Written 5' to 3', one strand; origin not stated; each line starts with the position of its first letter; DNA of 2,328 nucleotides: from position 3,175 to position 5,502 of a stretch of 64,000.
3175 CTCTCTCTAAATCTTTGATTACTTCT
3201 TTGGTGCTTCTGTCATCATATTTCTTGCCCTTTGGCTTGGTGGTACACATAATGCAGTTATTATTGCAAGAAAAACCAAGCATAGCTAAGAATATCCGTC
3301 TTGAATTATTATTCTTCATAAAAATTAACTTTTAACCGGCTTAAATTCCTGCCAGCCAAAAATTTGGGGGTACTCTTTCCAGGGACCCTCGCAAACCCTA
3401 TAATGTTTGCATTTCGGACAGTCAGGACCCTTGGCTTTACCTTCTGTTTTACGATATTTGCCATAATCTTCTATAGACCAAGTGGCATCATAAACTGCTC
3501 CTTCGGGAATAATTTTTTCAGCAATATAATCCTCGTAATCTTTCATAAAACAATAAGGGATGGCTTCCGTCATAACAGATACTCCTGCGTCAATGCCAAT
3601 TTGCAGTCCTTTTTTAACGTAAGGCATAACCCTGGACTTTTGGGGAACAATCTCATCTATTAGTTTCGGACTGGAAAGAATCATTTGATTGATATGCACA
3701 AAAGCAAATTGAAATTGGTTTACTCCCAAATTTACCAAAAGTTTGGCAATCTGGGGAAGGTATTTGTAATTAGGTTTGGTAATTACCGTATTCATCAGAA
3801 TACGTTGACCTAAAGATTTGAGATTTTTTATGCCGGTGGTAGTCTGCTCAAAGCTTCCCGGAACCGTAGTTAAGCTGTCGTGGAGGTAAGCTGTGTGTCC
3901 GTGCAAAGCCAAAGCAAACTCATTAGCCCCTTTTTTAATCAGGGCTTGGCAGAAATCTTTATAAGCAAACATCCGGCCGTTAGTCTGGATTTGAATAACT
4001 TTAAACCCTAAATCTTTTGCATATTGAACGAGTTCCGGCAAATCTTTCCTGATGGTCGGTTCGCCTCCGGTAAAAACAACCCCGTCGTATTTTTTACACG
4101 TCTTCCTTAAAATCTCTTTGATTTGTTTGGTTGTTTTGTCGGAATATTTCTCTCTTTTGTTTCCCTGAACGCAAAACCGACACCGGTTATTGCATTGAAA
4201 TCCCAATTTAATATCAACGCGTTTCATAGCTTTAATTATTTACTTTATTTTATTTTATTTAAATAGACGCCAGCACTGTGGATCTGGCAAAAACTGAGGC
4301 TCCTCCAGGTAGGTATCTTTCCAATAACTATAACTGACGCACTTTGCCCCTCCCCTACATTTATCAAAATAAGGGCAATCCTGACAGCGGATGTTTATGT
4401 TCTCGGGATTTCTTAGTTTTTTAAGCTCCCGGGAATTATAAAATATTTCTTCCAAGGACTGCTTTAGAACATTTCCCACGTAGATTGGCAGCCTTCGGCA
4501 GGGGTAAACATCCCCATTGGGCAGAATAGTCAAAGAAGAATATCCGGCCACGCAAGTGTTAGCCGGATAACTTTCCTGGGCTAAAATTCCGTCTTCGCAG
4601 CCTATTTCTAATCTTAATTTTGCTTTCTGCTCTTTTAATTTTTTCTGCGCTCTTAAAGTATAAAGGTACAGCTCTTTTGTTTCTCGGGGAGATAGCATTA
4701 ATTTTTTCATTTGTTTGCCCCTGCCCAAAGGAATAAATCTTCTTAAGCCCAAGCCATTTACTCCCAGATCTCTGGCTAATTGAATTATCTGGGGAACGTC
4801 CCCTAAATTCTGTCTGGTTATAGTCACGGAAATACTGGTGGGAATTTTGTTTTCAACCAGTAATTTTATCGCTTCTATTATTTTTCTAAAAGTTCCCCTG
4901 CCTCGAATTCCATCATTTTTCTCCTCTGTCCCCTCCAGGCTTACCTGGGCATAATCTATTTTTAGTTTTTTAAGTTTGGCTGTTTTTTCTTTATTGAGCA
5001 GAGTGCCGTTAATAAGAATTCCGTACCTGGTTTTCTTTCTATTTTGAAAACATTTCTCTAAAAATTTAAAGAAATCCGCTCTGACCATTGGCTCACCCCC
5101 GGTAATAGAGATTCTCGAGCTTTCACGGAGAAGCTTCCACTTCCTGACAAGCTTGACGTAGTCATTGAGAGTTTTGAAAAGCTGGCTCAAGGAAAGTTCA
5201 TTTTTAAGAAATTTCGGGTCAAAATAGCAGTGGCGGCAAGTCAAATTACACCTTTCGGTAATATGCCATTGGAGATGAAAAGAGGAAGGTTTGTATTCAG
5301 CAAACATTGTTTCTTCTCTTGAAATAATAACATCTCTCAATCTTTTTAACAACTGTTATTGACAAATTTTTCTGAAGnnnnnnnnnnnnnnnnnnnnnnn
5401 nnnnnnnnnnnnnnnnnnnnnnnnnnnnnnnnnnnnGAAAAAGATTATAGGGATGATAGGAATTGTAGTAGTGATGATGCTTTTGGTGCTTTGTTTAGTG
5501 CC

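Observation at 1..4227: Tandem array of five or six paralogous small rSAM enzymes with no precursor genes between them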

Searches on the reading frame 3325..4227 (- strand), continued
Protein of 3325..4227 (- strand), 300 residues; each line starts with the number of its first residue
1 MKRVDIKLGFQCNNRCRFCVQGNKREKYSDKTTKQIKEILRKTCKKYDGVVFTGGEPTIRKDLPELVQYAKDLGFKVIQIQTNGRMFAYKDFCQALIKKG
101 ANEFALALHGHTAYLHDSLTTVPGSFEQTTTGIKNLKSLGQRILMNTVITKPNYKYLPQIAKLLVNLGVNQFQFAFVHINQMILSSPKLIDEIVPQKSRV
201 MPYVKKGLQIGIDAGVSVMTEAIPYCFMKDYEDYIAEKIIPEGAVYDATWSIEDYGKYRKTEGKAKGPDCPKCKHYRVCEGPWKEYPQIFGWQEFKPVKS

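Call 54: search_protein_families(library=ncbifam, proteins=[L016:15909-16847:+, L007:8229-9170:+, L003:12593-13555:+, L003:14609-15529:+, L013:10890-11804:+, L013:15797-16675:+, L013:18710-19633:+, L013:19545-20738:+, L005:13694-14686:+, L011:5560-6501:+], max_evalue=1e-15)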
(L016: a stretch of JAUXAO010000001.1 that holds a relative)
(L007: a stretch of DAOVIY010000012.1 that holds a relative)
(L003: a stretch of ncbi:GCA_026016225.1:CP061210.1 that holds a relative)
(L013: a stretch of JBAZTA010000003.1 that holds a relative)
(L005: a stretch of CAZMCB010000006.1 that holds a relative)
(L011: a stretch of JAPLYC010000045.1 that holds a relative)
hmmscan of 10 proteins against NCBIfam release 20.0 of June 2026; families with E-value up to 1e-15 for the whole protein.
L016:15909-16847:+ (312 aa): 2 families
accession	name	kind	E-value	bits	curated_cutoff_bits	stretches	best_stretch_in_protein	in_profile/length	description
TIGR03977.1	rSAM_pair_HxsC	equivalog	1.4e-48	165.3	267.9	1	7-275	32-289/292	His-Xaa-Ser system radical SAM maturase HxsC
NF038332.1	rSAM_rare_HxsC4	exception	3.3e-34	118.5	500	1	4-240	18-245/335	radical SAM protein HxsC4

L007:8229-9170:+ (313 aa): 2 families
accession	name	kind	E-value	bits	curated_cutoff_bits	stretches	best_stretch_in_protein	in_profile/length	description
TIGR03977.1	rSAM_pair_HxsC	equivalog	1.2e-50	172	267.9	1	5-272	30-289/292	His-Xaa-Ser system radical SAM maturase HxsC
NF038332.1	rSAM_rare_HxsC4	exception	1.6e-32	113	500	1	2-236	16-244/335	radical SAM protein HxsC4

L003:12593-13555:+ (320 aa): 13 families
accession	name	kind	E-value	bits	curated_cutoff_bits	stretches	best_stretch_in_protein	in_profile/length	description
TIGR03977.1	rSAM_pair_HxsC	equivalog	2.3e-33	115.4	267.9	1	32-304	34-289/292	His-Xaa-Ser system radical SAM maturase HxsC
NF038332.1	rSAM_rare_HxsC4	exception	2e-29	102.8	500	1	32-231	23-221/335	radical SAM protein HxsC4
TIGR04546.1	rSAM_ahbC_deAc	equivalog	2e-20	73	650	1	32-205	48-217/390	12,18-didecarboxysiroheme deacetylase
TIGR04054.1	rSAM_NirJ1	equivalog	2e-19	69.5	650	1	29-198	42-204/387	putative heme d1 biosynthesis radical SAM protein NirJ1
TIGR02668.1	moaA_archaeal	equivalog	4.5e-19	68.5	325.25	1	32-224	19-206/303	GTP 3',8-cyclase MoaA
TIGR04053.2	TIGR04053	equivalog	2.4e-18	66.5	395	1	33-204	18-186/366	TIGR04053 family radical SAM/SPASM domain-containing protein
TIGR02666.1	moaA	equivalog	2.5e-18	66.1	284.05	1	32-202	19-190/336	GTP 3',8-cyclase MoaA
NF001199.0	PRK00164.2-1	equivalog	9.9e-18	64.3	231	1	32-195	21-179/308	GTP 3',8-cyclase MoaA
TIGR04317.1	W_rSAM_matur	equivalog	1.5e-17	63.8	380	1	32-200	13-180/349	tungsten cofactor oxidoreductase radical SAM maturase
TIGR04051.1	rSAM_NirJ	equivalog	1.5e-17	63.6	515.45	1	30-210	9-182/354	heme d1 biosynthesis radical SAM protein NirJ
TIGR04545.1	rSAM_ahbD_hemeb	equivalog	7.7e-17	61.7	500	1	32-203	9-174/339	heme b synthase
TIGR02109.1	PQQ_syn_pqqE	equivalog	1.3e-16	60.5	381.35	1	30-223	14-201/358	pyrroloquinoline quinone biosynthesis protein PqqE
TIGR04055.1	rSAM_NirJ2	equivalog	6.9e-16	58.7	500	1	32-202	9-172/326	putative heme d1 biosynthesis radical SAM protein NirJ2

L003:14609-15529:+ (306 aa): 7 families
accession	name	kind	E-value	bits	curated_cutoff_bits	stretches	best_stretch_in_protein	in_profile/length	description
NF038332.1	rSAM_rare_HxsC4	exception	6.6e-24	84.7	500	1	16-186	22-192/335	radical SAM protein HxsC4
TIGR03977.1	rSAM_pair_HxsC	equivalog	1.8e-22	79.6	267.9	1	12-291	29-290/292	His-Xaa-Ser system radical SAM maturase HxsC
TIGR04545.1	rSAM_ahbD_hemeb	equivalog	7.8e-22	78.1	500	1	16-175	8-163/339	heme b synthase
TIGR02668.1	moaA_archaeal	equivalog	1.7e-18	66.6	325.25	1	12-180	14-179/303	GTP 3',8-cyclase MoaA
NF001199.0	PRK00164.2-1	equivalog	1.9e-17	63.4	231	1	12-183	16-184/308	GTP 3',8-cyclase MoaA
NF050035.1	rSAM_WgK_link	exception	1.9e-16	60.1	650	1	18-228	19-226/367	radical SAM/SPASM peptide maturase WgkB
TIGR04053.2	TIGR04053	equivalog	2.5e-16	59.9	395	1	18-176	18-175/366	TIGR04053 family radical SAM/SPASM domain-containing protein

L013:10890-11804:+ (304 aa): 2 families
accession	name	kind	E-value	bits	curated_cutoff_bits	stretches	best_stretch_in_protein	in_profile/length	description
NF038332.1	rSAM_rare_HxsC4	exception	7.8e-48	163.3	500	1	10-240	18-246/335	radical SAM protein HxsC4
TIGR03977.1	rSAM_pair_HxsC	equivalog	8.7e-19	67.5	267.9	1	11-238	30-253/292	His-Xaa-Ser system radical SAM maturase HxsC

L013:15797-16675:+ (292 aa): 2 families
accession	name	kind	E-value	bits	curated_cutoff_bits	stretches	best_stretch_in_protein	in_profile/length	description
NF038332.1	rSAM_rare_HxsC4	exception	1.3e-22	80.5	500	1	4-162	19-178/335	radical SAM protein HxsC4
TIGR03977.1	rSAM_pair_HxsC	equivalog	2.3e-20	72.7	267.9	1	7-166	33-191/292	His-Xaa-Ser system radical SAM maturase HxsC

L013:18710-19633:+ (307 aa): 5 families
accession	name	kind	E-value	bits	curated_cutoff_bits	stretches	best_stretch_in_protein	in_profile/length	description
NF038332.1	rSAM_rare_HxsC4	exception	1.1e-29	103.6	500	1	4-300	16-335/335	radical SAM protein HxsC4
TIGR03977.1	rSAM_pair_HxsC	equivalog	6.2e-24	84.4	267.9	1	8-227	31-254/292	His-Xaa-Ser system radical SAM maturase HxsC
NF038283.1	viperin_w_prok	equivalog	1.1e-16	60.8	180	1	3-157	3-169/281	viperin family antiviral radical SAM protein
TIGR03962.1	mycofact_rSAM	equivalog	4.7e-16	58.9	265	1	6-194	16-201/339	mycofactocin radical SAM maturase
TIGR04053.2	TIGR04053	equivalog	8.7e-16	58.1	395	0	10-188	16-196/366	TIGR04053 family radical SAM/SPASM domain-containing protein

L013:19545-20738:+ (397 aa): 8 families
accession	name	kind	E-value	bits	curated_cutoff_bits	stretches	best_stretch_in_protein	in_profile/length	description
NF038332.1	rSAM_rare_HxsC4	exception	2.9e-28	99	500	1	25-204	4-186/335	radical SAM protein HxsC4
TIGR03977.1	rSAM_pair_HxsC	equivalog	5e-27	94.5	267.9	1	35-241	24-234/292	His-Xaa-Ser system radical SAM maturase HxsC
TIGR04317.1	W_rSAM_matur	equivalog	2.7e-19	69.5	380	1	35-241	3-211/349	tungsten cofactor oxidoreductase radical SAM maturase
TIGR02668.1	moaA_archaeal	equivalog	3.1e-19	69.1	325.25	1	38-231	12-205/303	GTP 3',8-cyclase MoaA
NF045646.2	rSAM_Se_TrsS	equivalog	2.7e-17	62.4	490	1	40-202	90-254/441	radical SAM (seleno)protein TrsS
NF001199.0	PRK00164.2-1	equivalog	1.7e-16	60.3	231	1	38-221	14-196/308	GTP 3',8-cyclase MoaA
TIGR02666.1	moaA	equivalog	2.1e-16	59.8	284.05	1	40-228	14-208/336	GTP 3',8-cyclase MoaA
NF038283.1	viperin_w_prok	equivalog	4.2e-16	59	180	1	42-220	8-196/281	viperin family antiviral radical SAM protein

L005:13694-14686:+ (330 aa): 11 families
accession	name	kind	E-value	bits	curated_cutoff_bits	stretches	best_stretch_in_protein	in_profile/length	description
TIGR04317.1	W_rSAM_matur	equivalog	1.1e-20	74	380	1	14-218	5-213/349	tungsten cofactor oxidoreductase radical SAM maturase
TIGR02668.1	moaA_archaeal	equivalog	1.6e-20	73.3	325.25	1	15-178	12-177/303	GTP 3',8-cyclase MoaA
TIGR03977.1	rSAM_pair_HxsC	equivalog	1.3e-19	70.2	267.9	1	12-239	24-255/292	His-Xaa-Ser system radical SAM maturase HxsC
TIGR02666.1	moaA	equivalog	5.3e-19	68.4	284.05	1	17-180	14-186/336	GTP 3',8-cyclase MoaA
TIGR04055.1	rSAM_NirJ2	equivalog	7.6e-19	68.4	500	1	19-224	6-209/326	putative heme d1 biosynthesis radical SAM protein NirJ2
NF001199.0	PRK00164.2-1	equivalog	2.8e-18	66.1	231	1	16-177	15-178/308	GTP 3',8-cyclase MoaA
NF038332.1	rSAM_rare_HxsC4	exception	1.5e-17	63.7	500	0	13-184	14-191/335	radical SAM protein HxsC4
TIGR04546.1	rSAM_ahbC_deAc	equivalog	3.2e-17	62.4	650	1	16-186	42-210/390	12,18-didecarboxysiroheme deacetylase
TIGR04347.1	pseudo_SAM_Halo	equivalog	5.8e-17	62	525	1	12-180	37-205/390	TIGR04347 family pseudo-SAM/SPASM protein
TIGR04545.1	rSAM_ahbD_hemeb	equivalog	5.9e-16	58.8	500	0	18-191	5-177/339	heme b synthase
NF038283.1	viperin_w_prok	equivalog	7.9e-16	58.1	180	0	19-176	8-180/281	viperin family antiviral radical SAM protein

L011:5560-6501:+ (313 aa): 8 families
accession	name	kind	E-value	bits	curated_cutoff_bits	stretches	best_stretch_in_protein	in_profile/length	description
TIGR03977.1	rSAM_pair_HxsC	equivalog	5.8e-34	117.3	267.9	1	5-227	25-253/292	His-Xaa-Ser system radical SAM maturase HxsC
NF038332.1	rSAM_rare_HxsC4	exception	7.1e-21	74.7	500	1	9-225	18-242/335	radical SAM protein HxsC4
TIGR04317.1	W_rSAM_matur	equivalog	4.2e-19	68.9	380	1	7-221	6-224/349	tungsten cofactor oxidoreductase radical SAM maturase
TIGR04055.1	rSAM_NirJ2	equivalog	9e-19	68.1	500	1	13-176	8-173/326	putative heme d1 biosynthesis radical SAM protein NirJ2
TIGR02109.1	PQQ_syn_pqqE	equivalog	2.3e-17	63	381.35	1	9-161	11-166/358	pyrroloquinoline quinone biosynthesis protein PqqE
NF038283.1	viperin_w_prok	equivalog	5.6e-17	61.8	180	1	5-155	3-168/281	viperin family antiviral radical SAM protein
TIGR02668.1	moaA_archaeal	equivalog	7.9e-17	61.2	325.25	1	9-165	14-174/303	GTP 3',8-cyclase MoaA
TIGR02666.1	moaA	equivalog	8.4e-17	61.1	284.05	1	10-155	15-171/336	GTP 3',8-cyclase MoaA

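Call 55: search_protein_families(library=padloc, proteins=[window:3325-4227:-], max_evalue=0.001)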
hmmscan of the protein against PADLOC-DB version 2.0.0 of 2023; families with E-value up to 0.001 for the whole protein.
window:3325-4227:- (300 aa): 3 families
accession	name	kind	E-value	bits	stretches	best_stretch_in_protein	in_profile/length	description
PDLC02904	pVip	-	3.9e-17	60.6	1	11-170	12-168/262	Viperins associated with kinases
PDLC02903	pVip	-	1.7e-14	51.9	1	11-158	9-155/257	Viperins not associated with kinases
PDLC02905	pVip-kinase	-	1.3e-07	29.2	1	4-87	184-272/474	Viperin-kinase fusion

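Call 59: list_cluster_members(proteins=[P0121, window:3325-4227:-, window:572-1492:-, window:17972-19393:-])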
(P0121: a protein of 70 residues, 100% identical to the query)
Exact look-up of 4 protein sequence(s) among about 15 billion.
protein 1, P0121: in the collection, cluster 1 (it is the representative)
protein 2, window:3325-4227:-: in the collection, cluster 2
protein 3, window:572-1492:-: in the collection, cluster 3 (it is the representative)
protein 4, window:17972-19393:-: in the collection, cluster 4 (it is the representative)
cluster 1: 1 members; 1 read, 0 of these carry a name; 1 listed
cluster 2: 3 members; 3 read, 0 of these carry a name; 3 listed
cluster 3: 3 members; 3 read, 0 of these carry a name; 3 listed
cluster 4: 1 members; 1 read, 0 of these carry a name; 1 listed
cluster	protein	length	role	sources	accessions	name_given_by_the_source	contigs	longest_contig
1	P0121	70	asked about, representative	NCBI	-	-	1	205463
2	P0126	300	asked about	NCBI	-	-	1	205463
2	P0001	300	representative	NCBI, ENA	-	-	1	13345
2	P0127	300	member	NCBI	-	-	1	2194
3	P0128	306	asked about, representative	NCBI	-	-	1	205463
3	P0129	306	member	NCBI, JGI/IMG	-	-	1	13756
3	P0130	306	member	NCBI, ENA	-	-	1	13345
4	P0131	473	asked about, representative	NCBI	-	-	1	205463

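Call 60: find_encoding_contigs(protein=window:3325-4227:-, flank=10000, max_places=3)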
Protein window:3325-4227:- (300 aa): no gene with exactly this product is on record in the collection.

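Call 86: search_protein_representatives(alignment_id=A6)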
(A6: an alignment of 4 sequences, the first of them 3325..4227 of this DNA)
Query: 4 sequences, 305 profile positions. Proteins with E-value up to 0.001 (for the whole library): 50551; up to 1e-10: 17161; up to 1e-30: 2764. The best 150 are listed.
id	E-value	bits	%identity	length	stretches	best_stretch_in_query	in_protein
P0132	4.7e-163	558.1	-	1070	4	10-241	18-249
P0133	3.7e-156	535.4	-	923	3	5-304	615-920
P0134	9.2e-153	524.2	-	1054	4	11-303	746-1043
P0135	3.2e-148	509.4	-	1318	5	10-241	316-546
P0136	9.1e-147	504.6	-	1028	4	10-288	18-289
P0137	2.5e-146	503.1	-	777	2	5-303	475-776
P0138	1.4e-136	471.1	-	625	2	10-304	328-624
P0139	9.6e-133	458.5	-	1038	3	10-205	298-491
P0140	9.3e-131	452.0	-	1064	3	6-304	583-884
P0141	2.7e-130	450.5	-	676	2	9-301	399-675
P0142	7.2e-130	449.1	-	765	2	3-292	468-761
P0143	6.8e-119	413.0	-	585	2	6-282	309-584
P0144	8.0e-119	412.8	-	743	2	6-300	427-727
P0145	1.1e-112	392.6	-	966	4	6-285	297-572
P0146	1.2e-112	392.6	-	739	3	10-241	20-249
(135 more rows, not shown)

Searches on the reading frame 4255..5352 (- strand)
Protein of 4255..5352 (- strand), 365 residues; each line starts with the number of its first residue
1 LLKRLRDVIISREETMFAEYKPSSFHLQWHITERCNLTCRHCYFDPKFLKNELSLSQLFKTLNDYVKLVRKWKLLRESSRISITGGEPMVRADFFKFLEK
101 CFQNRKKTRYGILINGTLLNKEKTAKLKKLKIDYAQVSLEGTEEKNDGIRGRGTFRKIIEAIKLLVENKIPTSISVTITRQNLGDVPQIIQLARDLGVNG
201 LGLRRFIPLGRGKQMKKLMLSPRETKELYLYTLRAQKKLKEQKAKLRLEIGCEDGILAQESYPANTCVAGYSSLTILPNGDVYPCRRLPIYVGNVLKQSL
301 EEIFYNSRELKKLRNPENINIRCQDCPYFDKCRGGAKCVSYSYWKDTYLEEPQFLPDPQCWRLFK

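Call 6: search_protein_families(library=ncbifam, proteins=[window:4255-5352:-], max_evalue=0.01)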
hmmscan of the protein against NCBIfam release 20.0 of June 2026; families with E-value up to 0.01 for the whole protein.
window:4255-5352:- (365 aa): 86 families (the best 25 are shown)
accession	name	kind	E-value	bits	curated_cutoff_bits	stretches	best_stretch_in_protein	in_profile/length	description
TIGR04340.1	rSAM_ACGX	hypoth_equivalog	5.8e-48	163.9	400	1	24-362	2-339/341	radical SAM/SPASM domain protein, ACGX system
TIGR04082.1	rSAM_for_selen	equivalog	8.8e-48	163.3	350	1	11-348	184-508/516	thio(seleno)oxazole modification radical SAM maturase SbtM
TIGR04545.1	rSAM_ahbD_hemeb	equivalog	4.8e-41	141.3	500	1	28-353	3-334/339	heme b synthase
TIGR04053.2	TIGR04053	equivalog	2.1e-40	139.1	395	2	24-233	7-211/366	TIGR04053 family radical SAM/SPASM domain-containing protein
TIGR03962.1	mycofact_rSAM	equivalog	5.3e-40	137.6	265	1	26-360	13-331/339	mycofactocin radical SAM maturase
NF050035.1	rSAM_WgK_link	exception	5.8e-38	130.8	650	2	20-250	4-226/367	radical SAM/SPASM peptide maturase WgkB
TIGR04303.1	GeoRSP_rSAM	equivalog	2.6e-37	129.1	400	1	26-361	6-325/325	GeoRSP system radical SAM/SPASM protein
TIGR04051.1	rSAM_NirJ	equivalog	1e-35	123.4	515.45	2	29-232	6-202/354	heme d1 biosynthesis radical SAM protein NirJ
TIGR04055.1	rSAM_NirJ2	equivalog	1.1e-35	123.8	500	1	28-351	3-318/326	putative heme d1 biosynthesis radical SAM protein NirJ2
TIGR04250.1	SCM_rSAM_ScmE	equivalog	2.8e-35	121.9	400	1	29-343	7-334/358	SynChlorMet cassette radical SAM/SPASM protein ScmE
TIGR04347.1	pseudo_SAM_Halo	equivalog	7.3e-33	114.4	525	2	27-227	40-233/390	TIGR04347 family pseudo-SAM/SPASM protein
TIGR04546.1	rSAM_ahbC_deAc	equivalog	2e-32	112.5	650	1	28-242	42-249/390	12,18-didecarboxysiroheme deacetylase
TIGR04133.1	rSAM_w_lipo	hypoth_equivalog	8.1e-31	107.2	425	1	26-336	25-331/350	TIGR04133 family radical SAM/SPASM protein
TIGR04054.1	rSAM_NirJ1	equivalog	9.5e-31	106.8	650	1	27-228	38-232/387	putative heme d1 biosynthesis radical SAM protein NirJ1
TIGR02109.1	PQQ_syn_pqqE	equivalog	1e-30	106.9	381.35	1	28-343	10-319/358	pyrroloquinoline quinone biosynthesis protein PqqE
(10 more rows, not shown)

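Call 10: search_protein_families(library=pfam, proteins=[window:4255-5352:-], max_evalue=0.01)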
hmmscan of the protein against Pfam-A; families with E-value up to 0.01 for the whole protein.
window:4255-5352:- (365 aa): 3 families
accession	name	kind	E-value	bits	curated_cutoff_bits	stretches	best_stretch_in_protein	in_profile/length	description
PF04055.27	Radical_SAM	-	1.5e-25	90.7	29.5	1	31-192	3-165/166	Radical SAM superfamily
PF13186.11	SPASM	-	1.2e-12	48.3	21.5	1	267-327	1-67/67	Iron-sulfur cluster-binding domain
PF13353.11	Fer4_12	-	0.00026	21.7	22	1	33-144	13-118/137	4Fe-4S single cluster domain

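Call 55: search_protein_families(library=padloc, proteins=[window:4255-5352:-], max_evalue=0.001)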
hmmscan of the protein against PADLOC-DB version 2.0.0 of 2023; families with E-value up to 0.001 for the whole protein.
window:4255-5352:- (365 aa): 3 families
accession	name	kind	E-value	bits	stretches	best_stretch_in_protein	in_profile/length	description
PDLC02903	pVip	-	2e-20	71.4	1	27-185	2-153/257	Viperins not associated with kinases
PDLC02904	pVip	-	2.1e-17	61.5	1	27-185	5-156/262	Viperins associated with kinases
PDLC02905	pVip-kinase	-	0.00026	18.4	1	27-152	184-304/474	Viperin-kinase fusion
